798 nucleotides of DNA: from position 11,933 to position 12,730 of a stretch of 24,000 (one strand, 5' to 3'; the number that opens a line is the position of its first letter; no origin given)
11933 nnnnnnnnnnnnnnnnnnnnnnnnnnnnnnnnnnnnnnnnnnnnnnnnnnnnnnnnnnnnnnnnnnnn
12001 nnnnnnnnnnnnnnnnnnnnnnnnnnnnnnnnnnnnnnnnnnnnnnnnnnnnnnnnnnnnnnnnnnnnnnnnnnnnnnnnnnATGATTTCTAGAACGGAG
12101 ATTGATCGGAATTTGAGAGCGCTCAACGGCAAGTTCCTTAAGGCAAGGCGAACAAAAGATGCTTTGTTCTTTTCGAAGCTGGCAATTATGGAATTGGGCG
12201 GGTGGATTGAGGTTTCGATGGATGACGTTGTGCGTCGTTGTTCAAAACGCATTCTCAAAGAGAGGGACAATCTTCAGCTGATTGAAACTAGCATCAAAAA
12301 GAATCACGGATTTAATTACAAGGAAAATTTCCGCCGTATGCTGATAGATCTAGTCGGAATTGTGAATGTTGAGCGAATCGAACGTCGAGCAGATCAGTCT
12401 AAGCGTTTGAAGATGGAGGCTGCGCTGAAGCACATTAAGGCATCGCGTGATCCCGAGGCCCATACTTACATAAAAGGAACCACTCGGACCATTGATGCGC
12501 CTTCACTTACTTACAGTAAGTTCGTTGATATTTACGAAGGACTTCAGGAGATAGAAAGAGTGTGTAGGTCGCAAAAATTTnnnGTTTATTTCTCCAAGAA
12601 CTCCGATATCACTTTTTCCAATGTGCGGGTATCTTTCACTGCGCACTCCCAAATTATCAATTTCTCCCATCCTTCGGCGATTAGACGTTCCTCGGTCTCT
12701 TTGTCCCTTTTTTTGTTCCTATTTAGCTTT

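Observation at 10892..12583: Abutting (TAAATG) DUF262 + small HEPN-motif gene pair: candidate uncharacterised two-gene defence system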

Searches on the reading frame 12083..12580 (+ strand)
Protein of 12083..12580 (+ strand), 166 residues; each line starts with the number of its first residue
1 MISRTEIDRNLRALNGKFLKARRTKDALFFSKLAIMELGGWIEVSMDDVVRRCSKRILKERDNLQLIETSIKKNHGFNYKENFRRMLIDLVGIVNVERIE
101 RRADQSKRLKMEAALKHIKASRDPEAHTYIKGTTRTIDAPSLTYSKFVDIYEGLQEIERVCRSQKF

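Call 3: search_protein_families(library=pfam, proteins=[window:12083-12580:+], max_evalue=1)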
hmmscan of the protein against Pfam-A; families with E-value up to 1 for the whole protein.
window:12083-12580:+ (166 aa): 0 families

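Call 4: search_protein_families(library=padloc, proteins=[window:12083-12580:+], max_evalue=1)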
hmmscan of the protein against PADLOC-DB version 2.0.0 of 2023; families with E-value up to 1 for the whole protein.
window:12083-12580:+ (166 aa): 3 families
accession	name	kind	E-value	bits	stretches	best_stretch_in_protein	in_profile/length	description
PDLC04028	PD-T4-2_B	-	2.3e-56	188.4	1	1-163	1-165/168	-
PDLC04030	PD-T4-2_B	-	4.9e-33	112.7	1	26-158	27-159/294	-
PDLC04029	PD-T4-2_B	-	1.5e-28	97.8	1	1-165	1-172/174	-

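Call 5: search_protein_families(library=ncbifam, proteins=[window:12083-12580:+], max_evalue=1)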
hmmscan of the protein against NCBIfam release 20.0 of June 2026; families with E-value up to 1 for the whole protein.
window:12083-12580:+ (166 aa): 4 families
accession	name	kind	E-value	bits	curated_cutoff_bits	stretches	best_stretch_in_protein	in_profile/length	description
NF042952.1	MFR_FeS_SdhB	equivalog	0.0075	15.3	600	1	22-120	184-287/320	8-methylmenaquinol:fumarate reductase iron-sulfur subunit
NF001074.0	PRK00118.2-4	equivalog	0.023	15.1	186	1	34-97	38-97/110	putative DNA-binding protein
NF001072.0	PRK00118.2-2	equivalog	0.067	13.6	97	1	45-91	49-92/111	putative DNA-binding protein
TIGR01667.1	YCCS_YHFK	subfamily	0.17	10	467.8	1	45-112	259-325/701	YccS/YhfK family putative transporter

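Call 14: find_homologous_proteins(query=window:12083-12580:+)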
Query window:12083-12580:+ (166 aa): 78 proteins with E <= 0.001 among 96 candidates.
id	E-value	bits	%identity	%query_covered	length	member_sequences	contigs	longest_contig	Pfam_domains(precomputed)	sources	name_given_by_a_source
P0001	4.2e-102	356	100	100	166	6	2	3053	-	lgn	-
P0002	3.7e-50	187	54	100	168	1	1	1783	-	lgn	-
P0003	7.0e-50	187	54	100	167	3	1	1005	-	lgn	-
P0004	1.5e-48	182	53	100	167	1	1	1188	-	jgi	jgi:hypothetical protein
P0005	2.4e-48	182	54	100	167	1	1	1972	-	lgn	-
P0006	5.5e-48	180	50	100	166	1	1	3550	-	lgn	-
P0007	1.4e-47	179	54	100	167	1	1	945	-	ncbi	-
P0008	1.5e-47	179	56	100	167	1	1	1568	-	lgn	-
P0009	3.2e-47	178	54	100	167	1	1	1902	-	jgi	jgi:hypothetical protein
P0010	5.3e-46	174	52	100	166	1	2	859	-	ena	-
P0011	6.4e-46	174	52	100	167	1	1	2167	-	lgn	-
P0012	4.5e-45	171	51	100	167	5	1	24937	-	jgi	jgi:hypothetical protein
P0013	6.9e-45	170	54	98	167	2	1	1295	-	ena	-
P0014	9.2e-45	170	53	96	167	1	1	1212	-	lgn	-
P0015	9.4e-45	170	53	96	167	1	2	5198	PF18735.7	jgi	jgi:hypothetical protein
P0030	6.5e-42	161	48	98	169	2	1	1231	PF18735.7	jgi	-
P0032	7.6e-42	161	47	98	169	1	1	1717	PF18735.7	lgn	-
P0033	1.1e-41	160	50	100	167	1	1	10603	PF18735.7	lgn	-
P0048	9.3e-40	154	45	95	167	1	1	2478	PF18735.7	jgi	jgi:hypothetical protein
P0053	1.9e-39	153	50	96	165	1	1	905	PF18735.7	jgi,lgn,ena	-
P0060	1.2e-37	147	47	95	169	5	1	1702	PF18735.7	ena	-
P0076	5.8e-23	99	38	96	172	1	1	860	PF18735.7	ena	-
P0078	2.8e-21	94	35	95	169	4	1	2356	PF18735.7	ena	-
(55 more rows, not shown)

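Call 20: find_related_loci(query=A1, collection=genome_contigs, flank=6000)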
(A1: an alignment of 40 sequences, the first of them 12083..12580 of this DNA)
Query A1 (166 aa) in genome_contigs; peptide patterns used: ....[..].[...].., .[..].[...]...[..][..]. (x = any residue, [..] = any of these).
92 stretches matched a pattern; 66 encode a relative of the query (tblastn E <= 1e-3); 65 distinct loci.
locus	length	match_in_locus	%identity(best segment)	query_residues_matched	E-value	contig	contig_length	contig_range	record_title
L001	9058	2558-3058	52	1-166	2e-54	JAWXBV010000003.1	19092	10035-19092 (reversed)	MAG: Nitrospirota bacterium isolate MP7G1.139 k99_30465, whole genome shotgun sequence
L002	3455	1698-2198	51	1-166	5e-53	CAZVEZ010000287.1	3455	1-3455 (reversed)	MAG TPA_asm: uncultured Nitrospira sp. isolate SRP072547_co1_302 genome assembly, contig: NODE_67404_length_3455_cov_4.2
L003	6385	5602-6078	52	1-158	2e-52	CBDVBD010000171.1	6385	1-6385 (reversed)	MAG TPA_asm: uncultured bacterium isolate SRR22302350_binner123_Refined_58 genome assembly, contig: ERZ25073595.7240, wh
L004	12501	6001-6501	46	1-166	1e-50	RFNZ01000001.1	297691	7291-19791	MAG: Proteobacteria bacterium isolate WB4_1_1452 contig_100_0, whole genome shotgun sequence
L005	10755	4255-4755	48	1-166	8e-50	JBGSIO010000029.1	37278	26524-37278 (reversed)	MAG: Nitrospira sp. isolate JTS-AC133 k141_4435981, whole genome shotgun sequence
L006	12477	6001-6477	48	1-159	7e-50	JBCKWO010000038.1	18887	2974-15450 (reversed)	Methylobacter sp. isolate SLM_LV1_0830-N19 Node_38_length_18887_cov_79.458701, whole genome shotgun sequence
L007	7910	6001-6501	49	1-166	4e-49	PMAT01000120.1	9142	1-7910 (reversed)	MAG: Acidobacteriaceae bacterium isolate palsa_340 73.20120700_P1D.1_contig_13103, whole genome shotgun sequence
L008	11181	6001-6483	48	1-160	1e-48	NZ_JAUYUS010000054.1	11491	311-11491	MAG: Parvibaculum sp. isolate C9_maxbin.030 C9_k141_70360, whole genome shotgun sequence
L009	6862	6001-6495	48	1-163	8e-49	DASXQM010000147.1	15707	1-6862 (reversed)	MAG TPA_asm: Pyrinomonadaceae bacterium isolate SMAG_U4613 k141_1902011, whole genome shotgun sequence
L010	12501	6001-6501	49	1-166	3e-48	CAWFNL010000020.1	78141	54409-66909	MAG: uncultured Acidobacteriaceae bacterium isolate MFD06092.bin.3.326 genome assembly, contig: contig_62995, whole geno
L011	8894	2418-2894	48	1-158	4e-48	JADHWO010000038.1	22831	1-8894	MAG: Candidatus Aminicenantes bacterium isolate BS750m-G29 BS-750m-C3221, whole genome shotgun sequence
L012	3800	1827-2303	48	1-158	6e-48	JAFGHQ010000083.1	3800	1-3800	MAG: Gammaproteobacteria bacterium isolate Zod_Metabat.15 k87_10478931, whole genome shotgun sequence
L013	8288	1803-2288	48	1-162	3e-47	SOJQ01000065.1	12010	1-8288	MAG: Dehalococcoidia bacterium isolate E44_bin26 NODE_2198_length_12010_cov_6.840736, whole genome shotgun sequence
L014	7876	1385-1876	48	1-163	3e-47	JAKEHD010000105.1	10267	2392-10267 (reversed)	MAG: Blastocatellia bacterium isolate PMV_6.28 PMV_6.28.k101_145110, whole genome shotgun sequence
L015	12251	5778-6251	49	1-158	4e-47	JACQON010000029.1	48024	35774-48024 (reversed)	MAG: Chloroflexi bacterium isolate NC_groundwater_1282_Ag_S-0.2um_56_118 S_p2_S4_coassembly_k141_3568050, whole genome s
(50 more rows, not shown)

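Call 22: predict_structure(alignment_id=A1)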
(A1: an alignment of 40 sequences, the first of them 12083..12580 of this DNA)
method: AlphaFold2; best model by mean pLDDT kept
length: 166 residues; sequences in the alignment: 40
mean_pLDDT: 90.8   pTM: 0.86
mean pLDDT of the five models: 90.8, 90.8, 90.6, 89.8, 89.3
residues with pLDDT >= 90: 129; 70-90: 25; 50-70: 12; < 50: 0
segments of 3 or more residues with pLDDT < 50: none
pLDDT, mean of each block of 10 residues (from residue 1): 86 98 92 94 94 94 93 85 94 96 97 95 72 72 97 96 88
secondary structure, 60 per line:
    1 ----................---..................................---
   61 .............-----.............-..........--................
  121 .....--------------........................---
elements in order: H5-20 H24-57 H61-73 H79-91 H93-102 H105-125 H140-163

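Call 28: fold_search(model_id=the predicted structure, library=pdb)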
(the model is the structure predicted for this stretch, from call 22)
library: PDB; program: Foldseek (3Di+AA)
matches with E <= 10: 199; with E <= 0.001: 0
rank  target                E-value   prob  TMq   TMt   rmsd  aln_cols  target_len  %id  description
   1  6ivn_A                1.5e-01  0.38  0.25  0.18  18.8       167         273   17  Crystal structure of a membrane protein G264A (released 2019-11-06)
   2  6ivm_A                1.6e-01  0.35  0.25  0.18  18.9       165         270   17  Crystal structure of a membrane protein P143A (released 2019-11-06)
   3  6ivo_B                2.1e-01  0.35  0.27  0.19  19.6       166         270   17  Crystal structure of a membrane protein P208A (released 2019-11-06)
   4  4wd7_A                2.4e-01  0.30  0.25  0.18  18.5       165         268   18  Crystal structure of a bacterial Bestrophin homolog from Klebsiella pneumoniae by Zn-SAD phasing (released 2014-10-01)
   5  6iv3_D                2.5e-01  0.30  0.25  0.18  18.5       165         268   18  Crystal structure of a bacterial Bestrophin homolog from Klebsiella pneumoniae with a mutation W252A (released 2019-11-13)
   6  5x87_A                2.6e-01  0.30  0.27  0.19  19.7       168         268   17  Crystal structure of a bacterial Bestrophin homolog from Klebsiella pneumoniae with a mutation L177T (released 2017-11-01)
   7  6iv3_C                2.6e-01  0.21  0.22  0.16  19.0       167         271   17  Crystal structure of a bacterial Bestrophin homolog from Klebsiella pneumoniae with a mutation W252A (released 2019-11-13)
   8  6iv1_E                2.8e-01  0.20  0.21  0.16  19.0       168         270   15  Crystal structure of a bacterial Bestrophin homolog from Klebsiella pneumoniae with a mutation I180T (released 2019-11-13)
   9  5x87_C                3.1e-01  0.28  0.27  0.19  19.6       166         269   17  Crystal structure of a bacterial Bestrophin homolog from Klebsiella pneumoniae with a mutation L177T (released 2017-11-01)
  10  7pi6_C                3.4e-01  0.15  0.21  0.18  16.5       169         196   11  Trypanosoma brucei ISG65 bound to human complement C3d (released 2022-07-27)
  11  8gl3                  3.4e-01  0.14  0.22  0.19  24.0       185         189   13  De novo design of monomeric helical bundles for pH-controlled membrane lysis (released 2023-09-06)
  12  6iv3_A                4.6e-01  0.21  0.25  0.18  18.4       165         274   18  Crystal structure of a bacterial Bestrophin homolog from Klebsiella pneumoniae with a mutation W252A (released 2019-11-13)
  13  6ivq_A                4.9e-01  0.21  0.25  0.18  18.4       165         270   18  Crystal structure of a membrane protein S19A (released 2019-11-06)
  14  6ivm_B                6.7e-01  0.18  0.26  0.19  20.1       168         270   17  Crystal structure of a membrane protein P143A (released 2019-11-06)
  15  6iv0_A                7.0e-01  0.16  0.25  0.18  18.6       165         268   17  Crystal structure of a bacterial Bestrophin homolog from Klebsiella pneumoniae with a mutation I180A (released 2019-11-13)
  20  1wty_A                1.2e+00  0.25  0.31  0.40   7.5       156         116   12  Crystal structure of a probable nucleotidyl transferase protein from thermus thermophilus HB8 (released 2004-12-07)
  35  2hsb                  2.1e+00  0.18  0.33  0.39   7.9       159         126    9  Crystal structure of a hepn domain containing protein (af_0298) from archaeoglobus fulgidus at 1.95 A resolution (released 2006-08-15)
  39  6kcr_C                2.2e+00  0.09  0.27  0.27  13.2       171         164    8  X-ray structure of the MtlR-HPr complex from Escherichia coli (released 2019-10-09)
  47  1wty_B                2.8e+00  0.15  0.32  0.41   7.6       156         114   12  Crystal structure of a probable nucleotidyl transferase protein from thermus thermophilus HB8 (released 2004-12-07)
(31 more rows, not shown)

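Call 32: search_protein_families(library=pfam, alignment_id=A1, max_evalue=0.1)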
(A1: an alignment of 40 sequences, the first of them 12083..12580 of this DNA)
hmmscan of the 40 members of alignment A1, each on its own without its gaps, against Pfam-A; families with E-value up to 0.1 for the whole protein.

A. member 1, window:12083-12580:+ (166 aa): 0 families

B. families by the number of members that match (of 40 scanned): 21 families
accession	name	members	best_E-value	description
PF18735.6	HEPN_RiboL-PSP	28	1.1e-10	RiboL-PSP-HEPN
PF11488.14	Lge1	2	0.0066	Transcriptional regulatory protein LGE1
PF16575.11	CLP1_P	2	0.0082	mRNA cleavage and polyadenylation factor CLP1 P-loop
PF08820.15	DUF1803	1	0.00072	Domain of unknown function (DUF1803)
PF23530.1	YHR052C-B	1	0.0047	YHR052C-B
PF11505.13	DUF3216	1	0.013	Protein of unknown function (DUF3216)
PF03770.22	IPK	1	0.013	Inositol polyphosphate kinase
PF04947.19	Pox_VLTF3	1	0.018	Poxvirus Late Transcription Factor VLTF3 like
PF13864.11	Enkurin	1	0.031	Calmodulin-binding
PF06668.17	ITI_HC_C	1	0.034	Inter-alpha-trypsin inhibitor heavy chain C-terminus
PF05959.16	DUF884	1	0.035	Nucleopolyhedrovirus protein of unknown function (DUF884)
PF03087.19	BPS1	1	0.06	Protein BPS1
PF12799.13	LRR_4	1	0.06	Leucine Rich repeats (2 copies)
PF09061.11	Stirrup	1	0.065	Stirrup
PF10256.14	Erf4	1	0.073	Golgin subfamily A member 7/ERF4 family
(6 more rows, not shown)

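Call 35: search_dna_similar(query=window:12083-12580:+, collection=plasmids, mode=protein, max_rows=25, max_evalue=0.001)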
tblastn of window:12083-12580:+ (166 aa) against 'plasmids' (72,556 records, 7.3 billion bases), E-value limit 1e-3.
No match.

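Call 36: search_dna_similar(query=window:12083-12580:+, collection=phages, mode=protein, max_rows=15, max_evalue=0.001)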
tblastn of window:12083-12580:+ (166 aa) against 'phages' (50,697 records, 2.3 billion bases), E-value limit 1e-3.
No match.

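Call 43: search_protein_families(library=padloc, proteins=[L066:5930-7054:+, L066:7062-7562:+], max_evalue=0.001)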
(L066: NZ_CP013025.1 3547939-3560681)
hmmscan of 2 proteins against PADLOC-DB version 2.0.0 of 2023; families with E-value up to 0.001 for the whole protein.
L066:5930-7054:+ (375 aa): 6 families
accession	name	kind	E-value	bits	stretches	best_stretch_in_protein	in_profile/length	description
PDLC04027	PD-T4-2_A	-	2.3e-162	538.2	1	12-374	1-361/363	-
PDLC03877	NsnA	-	1.1e-58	197.4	1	23-373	23-378/385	-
PDLC03418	REase_II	-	2.7e-09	34.6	1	61-218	30-167/372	Type II restriction enzyme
PDLC04151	HEC-05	-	1.7e-06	25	0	45-98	22-74/600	-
PDLC04150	HEC-05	-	1.2e-05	22.4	1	66-98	24-56/583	-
PDLC04153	HEC-05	-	0.00069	15.9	0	65-98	22-55/621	-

L066:7062-7562:+ (167 aa): 4 families
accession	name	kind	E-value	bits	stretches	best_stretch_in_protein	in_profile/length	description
PDLC04028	PD-T4-2_B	-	7.9e-64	212.7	1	1-165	1-167/168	-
PDLC04030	PD-T4-2_B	-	3.3e-37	126.4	1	1-157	1-158/294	-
PDLC04029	PD-T4-2_B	-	1.2e-32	111.1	1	7-166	7-173/174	-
PDLC01800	CARF1--CARF_HEPN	-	0.00066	17.1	1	62-137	272-345/385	-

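Call 47: search_solved_structures(query=A1, max_evalue=10, show_alignments=2)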
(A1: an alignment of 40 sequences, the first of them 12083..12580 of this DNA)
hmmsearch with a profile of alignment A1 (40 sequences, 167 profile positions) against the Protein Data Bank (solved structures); distinct sequences matched with E-value up to 10: 1.
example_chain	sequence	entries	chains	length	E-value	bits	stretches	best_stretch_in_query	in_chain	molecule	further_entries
3tr0_A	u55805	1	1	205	0.7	12.8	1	41-116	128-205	Guanylate kinase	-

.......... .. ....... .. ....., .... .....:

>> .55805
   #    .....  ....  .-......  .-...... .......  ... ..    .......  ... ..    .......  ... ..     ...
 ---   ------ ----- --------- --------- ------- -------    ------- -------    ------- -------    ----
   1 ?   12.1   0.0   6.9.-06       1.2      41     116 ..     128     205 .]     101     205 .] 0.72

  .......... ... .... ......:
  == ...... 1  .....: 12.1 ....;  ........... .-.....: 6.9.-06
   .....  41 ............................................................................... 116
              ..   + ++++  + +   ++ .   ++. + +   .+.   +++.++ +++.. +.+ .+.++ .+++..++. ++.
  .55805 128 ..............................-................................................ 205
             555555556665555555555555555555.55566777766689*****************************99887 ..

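Call 70: search_protein_families(library=pfam, alignment_id=A3, max_evalue=0.00001)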
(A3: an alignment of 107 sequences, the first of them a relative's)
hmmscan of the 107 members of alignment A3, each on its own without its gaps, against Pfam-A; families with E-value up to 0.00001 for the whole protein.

A. member 1, L001:391-873:+ (161 aa): 1 family
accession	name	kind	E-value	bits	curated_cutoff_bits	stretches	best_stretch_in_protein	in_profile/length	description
PF01152.27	Bac_globin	-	5.5e-08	33.5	21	1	5-106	1-106/121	Bacterial-like globin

B. families by the number of members that match (of 107 scanned): 108 families (the first 25 are shown)
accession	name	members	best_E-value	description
PF03852.21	Vsr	5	3.9e-30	DNA mismatch endonuclease Vsr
PF09126.16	NaeI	4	1.3e-59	Restriction endonuclease NaeI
PF00589.27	Phage_integrase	4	3.9e-18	Phage integrase family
PF00145.23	DNA_methylase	3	5e-67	C-5 cytosine-specific DNA methylase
PF01926.29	MMR_HSR1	3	1.4e-58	50S ribosome-binding GTPase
PF02421.24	FeoB_N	3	5.3e-23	Ferrous iron transport protein B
PF02606.20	LpxK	2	2.2e-111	Tetraacyldisaccharide-1-P 4'-kinase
PF01904.24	DUF72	2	1.8e-51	Protein of unknown function DUF72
PF10150.14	RNase_E_G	2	2.2e-39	Ribonuclease E/G family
PF05685.18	Uma2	2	3.7e-36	Putative restriction endonuclease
PF07728.20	AAA_5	2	2.9e-25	AAA domain (dynein-related subfamily)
PF00009.33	GTP_EFTU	2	1.5e-24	Elongation factor Tu GTP binding domain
PF07650.23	KH_2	2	4.1e-19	KH domain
PF04545.22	Sigma70_r4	2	2.5e-17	Sigma-70, region 4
PF13356.12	Arm-DNA-bind_3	2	4.4e-14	Arm DNA-binding domain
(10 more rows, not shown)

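Call 81: search_protein_representatives(alignment_id=A1)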
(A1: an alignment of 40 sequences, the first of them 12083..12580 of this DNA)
Query: 40 sequences, 167 profile positions. Proteins with E-value up to 0.001 (for the whole library): 678; up to 1e-10: 605; up to 1e-30: 261. The best 150 are listed.
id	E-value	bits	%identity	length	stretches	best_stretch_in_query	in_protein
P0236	1.5e-67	242.8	-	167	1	1-165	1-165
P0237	3.4e-65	235.2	-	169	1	1-166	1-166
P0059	1.8e-63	229.5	-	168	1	2-165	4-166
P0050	4.7e-63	228.2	-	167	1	1-164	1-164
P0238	6.5e-62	224.5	-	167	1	1-165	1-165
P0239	2.4e-61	222.6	-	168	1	1-165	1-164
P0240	3.4e-61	222.1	-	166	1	1-164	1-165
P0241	2.6e-60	219.3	-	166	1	1-165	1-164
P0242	3.1e-60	219.0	-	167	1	1-165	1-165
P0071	3.8e-60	218.7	-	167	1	1-165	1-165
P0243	1.6e-59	216.7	-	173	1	1-166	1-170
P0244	3.6e-59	215.5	-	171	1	1-165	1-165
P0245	3.8e-59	215.5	-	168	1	1-166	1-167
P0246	7.2e-58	211.3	-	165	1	1-164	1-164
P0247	3.7e-57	209.0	-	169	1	1-166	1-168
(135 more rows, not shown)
